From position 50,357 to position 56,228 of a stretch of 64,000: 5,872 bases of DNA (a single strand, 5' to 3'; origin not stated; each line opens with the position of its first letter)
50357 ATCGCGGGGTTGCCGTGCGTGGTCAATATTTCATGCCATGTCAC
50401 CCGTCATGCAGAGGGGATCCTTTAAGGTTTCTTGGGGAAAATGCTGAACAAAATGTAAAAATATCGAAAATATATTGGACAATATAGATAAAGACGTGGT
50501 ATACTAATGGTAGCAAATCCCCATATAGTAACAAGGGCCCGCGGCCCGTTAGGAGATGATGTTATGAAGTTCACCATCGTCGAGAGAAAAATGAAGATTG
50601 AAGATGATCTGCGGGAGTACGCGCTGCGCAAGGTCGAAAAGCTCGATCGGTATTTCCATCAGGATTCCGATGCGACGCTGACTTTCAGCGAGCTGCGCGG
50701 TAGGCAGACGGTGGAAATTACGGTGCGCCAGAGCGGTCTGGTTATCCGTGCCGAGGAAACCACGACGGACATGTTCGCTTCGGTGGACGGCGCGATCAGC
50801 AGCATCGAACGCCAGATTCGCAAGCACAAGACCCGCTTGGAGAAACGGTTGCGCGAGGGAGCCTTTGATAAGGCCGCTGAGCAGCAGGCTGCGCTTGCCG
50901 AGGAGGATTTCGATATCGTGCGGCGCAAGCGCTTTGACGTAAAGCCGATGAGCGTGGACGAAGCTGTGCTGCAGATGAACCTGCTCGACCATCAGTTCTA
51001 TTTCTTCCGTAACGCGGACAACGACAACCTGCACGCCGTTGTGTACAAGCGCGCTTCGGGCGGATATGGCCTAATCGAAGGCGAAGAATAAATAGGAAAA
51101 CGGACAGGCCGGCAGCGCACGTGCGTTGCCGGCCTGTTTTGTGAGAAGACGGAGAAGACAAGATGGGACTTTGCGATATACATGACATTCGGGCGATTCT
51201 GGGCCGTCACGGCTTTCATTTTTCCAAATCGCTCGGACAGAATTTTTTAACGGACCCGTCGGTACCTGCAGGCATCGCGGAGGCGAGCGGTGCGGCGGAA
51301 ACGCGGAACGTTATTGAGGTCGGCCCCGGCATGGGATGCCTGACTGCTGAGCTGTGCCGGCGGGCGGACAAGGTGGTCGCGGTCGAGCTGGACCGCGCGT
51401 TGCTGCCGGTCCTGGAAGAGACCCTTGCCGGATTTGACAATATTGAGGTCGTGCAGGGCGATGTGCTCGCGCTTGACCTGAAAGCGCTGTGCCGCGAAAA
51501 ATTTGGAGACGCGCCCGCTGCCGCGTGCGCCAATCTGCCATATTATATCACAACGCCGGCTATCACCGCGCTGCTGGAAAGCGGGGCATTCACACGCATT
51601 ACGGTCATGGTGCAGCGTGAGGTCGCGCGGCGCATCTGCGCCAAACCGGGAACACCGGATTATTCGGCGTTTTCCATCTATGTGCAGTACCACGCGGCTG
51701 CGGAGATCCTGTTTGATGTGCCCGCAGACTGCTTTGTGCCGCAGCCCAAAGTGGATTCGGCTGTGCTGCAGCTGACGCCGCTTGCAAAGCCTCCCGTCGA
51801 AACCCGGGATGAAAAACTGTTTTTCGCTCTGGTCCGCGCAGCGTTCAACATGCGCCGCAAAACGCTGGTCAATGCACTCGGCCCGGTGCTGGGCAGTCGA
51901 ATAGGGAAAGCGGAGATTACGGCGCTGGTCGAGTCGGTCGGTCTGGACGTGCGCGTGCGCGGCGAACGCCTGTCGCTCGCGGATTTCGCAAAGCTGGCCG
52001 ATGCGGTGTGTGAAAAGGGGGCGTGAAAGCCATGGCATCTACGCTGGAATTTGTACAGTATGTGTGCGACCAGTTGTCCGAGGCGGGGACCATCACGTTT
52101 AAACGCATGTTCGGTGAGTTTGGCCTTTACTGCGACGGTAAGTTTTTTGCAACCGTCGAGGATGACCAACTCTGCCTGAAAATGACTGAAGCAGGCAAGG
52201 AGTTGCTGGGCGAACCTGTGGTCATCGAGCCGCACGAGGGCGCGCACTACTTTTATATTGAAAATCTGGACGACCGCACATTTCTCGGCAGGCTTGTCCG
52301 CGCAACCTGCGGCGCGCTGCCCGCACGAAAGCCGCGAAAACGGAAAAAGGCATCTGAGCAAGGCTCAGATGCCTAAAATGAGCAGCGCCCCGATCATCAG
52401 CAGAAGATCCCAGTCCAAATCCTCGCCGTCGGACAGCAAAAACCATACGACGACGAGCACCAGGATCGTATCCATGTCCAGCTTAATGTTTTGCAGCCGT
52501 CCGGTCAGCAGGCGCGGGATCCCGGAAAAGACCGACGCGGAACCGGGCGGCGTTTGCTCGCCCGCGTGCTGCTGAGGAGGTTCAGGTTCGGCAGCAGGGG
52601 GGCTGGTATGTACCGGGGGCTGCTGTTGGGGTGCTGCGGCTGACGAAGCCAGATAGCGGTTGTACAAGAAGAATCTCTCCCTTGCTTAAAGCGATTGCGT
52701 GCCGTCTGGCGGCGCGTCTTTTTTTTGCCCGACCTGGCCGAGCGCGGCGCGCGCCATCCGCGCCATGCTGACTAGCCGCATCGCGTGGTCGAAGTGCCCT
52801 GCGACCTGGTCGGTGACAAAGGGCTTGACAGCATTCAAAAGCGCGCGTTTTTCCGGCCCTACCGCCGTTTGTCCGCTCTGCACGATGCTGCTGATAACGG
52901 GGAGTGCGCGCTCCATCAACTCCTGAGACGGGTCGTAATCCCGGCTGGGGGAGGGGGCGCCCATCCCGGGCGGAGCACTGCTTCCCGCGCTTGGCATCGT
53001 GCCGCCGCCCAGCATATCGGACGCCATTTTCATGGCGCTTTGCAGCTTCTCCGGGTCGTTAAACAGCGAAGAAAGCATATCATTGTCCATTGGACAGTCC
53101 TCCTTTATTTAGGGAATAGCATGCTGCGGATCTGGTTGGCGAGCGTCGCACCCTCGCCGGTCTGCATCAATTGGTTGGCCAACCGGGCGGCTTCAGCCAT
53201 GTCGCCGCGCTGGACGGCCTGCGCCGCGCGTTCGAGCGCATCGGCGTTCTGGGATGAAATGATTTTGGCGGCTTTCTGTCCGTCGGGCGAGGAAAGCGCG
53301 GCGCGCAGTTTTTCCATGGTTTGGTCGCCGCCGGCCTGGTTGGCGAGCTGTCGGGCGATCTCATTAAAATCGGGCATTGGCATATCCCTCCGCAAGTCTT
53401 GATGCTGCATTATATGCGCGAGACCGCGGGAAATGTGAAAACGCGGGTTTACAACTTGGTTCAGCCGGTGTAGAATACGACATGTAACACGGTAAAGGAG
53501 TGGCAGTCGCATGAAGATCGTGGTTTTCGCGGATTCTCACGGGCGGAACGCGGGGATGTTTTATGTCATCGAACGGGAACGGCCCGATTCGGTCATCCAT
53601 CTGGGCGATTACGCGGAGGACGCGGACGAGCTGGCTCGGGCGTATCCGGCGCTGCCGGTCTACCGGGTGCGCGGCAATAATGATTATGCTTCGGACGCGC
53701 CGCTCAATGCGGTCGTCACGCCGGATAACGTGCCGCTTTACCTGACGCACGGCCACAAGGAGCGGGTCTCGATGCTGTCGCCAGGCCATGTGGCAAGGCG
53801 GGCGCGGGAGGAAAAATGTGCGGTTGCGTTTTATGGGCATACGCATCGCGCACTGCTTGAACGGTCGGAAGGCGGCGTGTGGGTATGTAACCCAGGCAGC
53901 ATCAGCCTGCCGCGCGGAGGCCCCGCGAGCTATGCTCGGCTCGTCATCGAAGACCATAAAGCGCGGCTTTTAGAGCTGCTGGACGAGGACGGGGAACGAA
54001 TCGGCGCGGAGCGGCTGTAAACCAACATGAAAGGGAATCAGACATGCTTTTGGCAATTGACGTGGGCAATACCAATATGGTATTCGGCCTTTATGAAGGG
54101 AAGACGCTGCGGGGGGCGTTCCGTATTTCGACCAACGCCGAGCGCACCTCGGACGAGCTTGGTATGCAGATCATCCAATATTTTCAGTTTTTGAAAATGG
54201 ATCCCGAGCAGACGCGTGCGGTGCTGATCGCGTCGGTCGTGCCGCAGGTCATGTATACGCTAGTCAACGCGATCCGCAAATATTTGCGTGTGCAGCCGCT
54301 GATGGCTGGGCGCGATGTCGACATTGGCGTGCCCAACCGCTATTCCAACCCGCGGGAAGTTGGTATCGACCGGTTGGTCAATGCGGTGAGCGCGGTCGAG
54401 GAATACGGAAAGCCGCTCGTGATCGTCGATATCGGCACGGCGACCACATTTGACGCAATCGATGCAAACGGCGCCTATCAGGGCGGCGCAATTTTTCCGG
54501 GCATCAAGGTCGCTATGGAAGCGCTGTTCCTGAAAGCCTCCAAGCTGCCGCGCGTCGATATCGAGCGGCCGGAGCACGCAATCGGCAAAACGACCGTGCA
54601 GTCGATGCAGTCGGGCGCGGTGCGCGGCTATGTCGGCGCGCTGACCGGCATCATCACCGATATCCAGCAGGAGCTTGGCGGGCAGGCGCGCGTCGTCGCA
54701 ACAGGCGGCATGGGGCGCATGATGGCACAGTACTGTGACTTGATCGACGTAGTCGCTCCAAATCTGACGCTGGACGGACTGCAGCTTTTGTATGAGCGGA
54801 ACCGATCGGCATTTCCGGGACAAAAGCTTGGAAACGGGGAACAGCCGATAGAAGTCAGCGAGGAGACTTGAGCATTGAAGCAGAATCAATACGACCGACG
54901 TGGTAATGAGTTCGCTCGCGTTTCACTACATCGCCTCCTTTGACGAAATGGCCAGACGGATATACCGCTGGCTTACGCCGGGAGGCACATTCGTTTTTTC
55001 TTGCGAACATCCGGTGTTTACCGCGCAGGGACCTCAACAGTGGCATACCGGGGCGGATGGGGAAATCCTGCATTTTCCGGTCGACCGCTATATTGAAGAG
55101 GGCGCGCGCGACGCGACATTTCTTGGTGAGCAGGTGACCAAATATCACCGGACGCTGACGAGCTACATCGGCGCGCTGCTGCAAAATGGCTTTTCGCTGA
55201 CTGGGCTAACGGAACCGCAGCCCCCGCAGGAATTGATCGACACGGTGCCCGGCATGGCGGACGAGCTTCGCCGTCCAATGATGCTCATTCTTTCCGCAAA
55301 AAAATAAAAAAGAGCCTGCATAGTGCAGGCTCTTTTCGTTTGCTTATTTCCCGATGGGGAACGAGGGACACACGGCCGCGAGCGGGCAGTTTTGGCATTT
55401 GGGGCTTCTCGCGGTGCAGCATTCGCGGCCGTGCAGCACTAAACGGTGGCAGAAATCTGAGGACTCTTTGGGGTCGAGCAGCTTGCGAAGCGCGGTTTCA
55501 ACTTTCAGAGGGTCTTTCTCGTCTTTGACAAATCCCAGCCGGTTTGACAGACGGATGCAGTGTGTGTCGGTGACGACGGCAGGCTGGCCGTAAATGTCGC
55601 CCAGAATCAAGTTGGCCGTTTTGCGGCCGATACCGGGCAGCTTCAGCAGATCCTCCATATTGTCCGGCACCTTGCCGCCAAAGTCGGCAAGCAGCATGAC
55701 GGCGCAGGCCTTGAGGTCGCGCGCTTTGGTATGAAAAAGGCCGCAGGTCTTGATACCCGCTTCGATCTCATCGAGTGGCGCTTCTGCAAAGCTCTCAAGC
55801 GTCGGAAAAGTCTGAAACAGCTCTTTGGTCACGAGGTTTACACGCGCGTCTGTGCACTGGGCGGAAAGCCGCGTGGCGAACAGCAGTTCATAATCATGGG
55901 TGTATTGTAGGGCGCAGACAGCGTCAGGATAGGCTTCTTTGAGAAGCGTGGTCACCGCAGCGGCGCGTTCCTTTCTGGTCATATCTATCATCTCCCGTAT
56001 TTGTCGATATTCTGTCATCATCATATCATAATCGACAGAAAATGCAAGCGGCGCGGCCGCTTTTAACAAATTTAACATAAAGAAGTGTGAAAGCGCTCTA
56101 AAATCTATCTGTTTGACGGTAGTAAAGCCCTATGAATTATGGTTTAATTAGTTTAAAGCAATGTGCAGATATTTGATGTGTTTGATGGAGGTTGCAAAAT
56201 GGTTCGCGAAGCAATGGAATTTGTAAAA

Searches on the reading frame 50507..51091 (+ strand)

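Call 83: search_protein_families(library=pfam, max_evalue=0.000001, proteins=[window:50507-51091:+])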
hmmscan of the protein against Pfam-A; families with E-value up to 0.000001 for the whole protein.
window:50507-51091:+ (194 aa): 2 families
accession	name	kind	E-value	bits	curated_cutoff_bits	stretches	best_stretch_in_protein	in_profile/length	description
PF16321.10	Ribosom_S30AE_C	-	3.8e-25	87.8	25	1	133-189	2-57/57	Sigma 54 modulation/S30EA ribosomal protein C terminus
PF02482.25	Ribosomal_S30AE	-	9.4e-23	81.2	23.7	1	23-111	2-87/88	Sigma 54 modulation protein / S30EA ribosomal protein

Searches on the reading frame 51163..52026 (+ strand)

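Call 84: search_protein_families(library=pfam, max_evalue=0.000001, proteins=[window:51163-52026:+])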
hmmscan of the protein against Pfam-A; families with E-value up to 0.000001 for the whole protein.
window:51163-52026:+ (287 aa): 1 family
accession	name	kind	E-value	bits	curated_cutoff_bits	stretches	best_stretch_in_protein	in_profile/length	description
PF00398.26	RrnaAD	-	4.2e-57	193.7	24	1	18-265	2-244/263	Ribosomal RNA adenine dimethylase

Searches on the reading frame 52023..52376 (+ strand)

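Call 84: search_protein_families(library=pfam, max_evalue=0.000001, proteins=[window:52023-52376:+])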
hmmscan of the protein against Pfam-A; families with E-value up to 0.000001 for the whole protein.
window:52023-52376:+ (117 aa): 1 family
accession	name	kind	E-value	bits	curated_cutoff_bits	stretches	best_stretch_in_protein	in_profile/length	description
PF04993.18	TfoX_N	-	2.7e-13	50.3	30.1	1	16-63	1-48/91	TfoX N-terminal domain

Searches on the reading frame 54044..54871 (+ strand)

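Call 84: search_protein_families(library=pfam, max_evalue=0.000001, proteins=[window:54044-54871:+])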
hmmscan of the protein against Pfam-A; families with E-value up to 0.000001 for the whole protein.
window:54044-54871:+ (275 aa): 1 family
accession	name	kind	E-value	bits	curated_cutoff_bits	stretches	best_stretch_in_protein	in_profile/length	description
PF03309.20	Pan_kinase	-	4.6e-72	242.6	24.7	1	2-205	1-204/205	Type III pantothenate kinase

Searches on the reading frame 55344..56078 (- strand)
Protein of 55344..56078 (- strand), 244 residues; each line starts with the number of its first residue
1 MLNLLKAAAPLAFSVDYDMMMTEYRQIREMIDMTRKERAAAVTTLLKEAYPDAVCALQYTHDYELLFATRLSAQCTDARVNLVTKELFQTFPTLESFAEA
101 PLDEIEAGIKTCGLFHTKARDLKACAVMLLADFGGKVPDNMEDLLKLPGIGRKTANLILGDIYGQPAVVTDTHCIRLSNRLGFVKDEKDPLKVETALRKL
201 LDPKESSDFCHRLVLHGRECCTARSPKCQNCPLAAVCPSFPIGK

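Call 84: search_protein_families(library=pfam, max_evalue=0.000001, proteins=[window:55344-56078:-])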
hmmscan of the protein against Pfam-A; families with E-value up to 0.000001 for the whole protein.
window:55344-56078:- (244 aa): 2 families
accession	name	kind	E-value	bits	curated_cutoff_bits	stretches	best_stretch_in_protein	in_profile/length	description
PF00730.31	HhH-GPD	-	1.7e-22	80.3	26.2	1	71-202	5-107/108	HhH-GPD superfamily base excision DNA repair protein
PF00633.29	HHH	-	2.1e-09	37.2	24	1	133-159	2-28/30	Helix-hairpin-helix motif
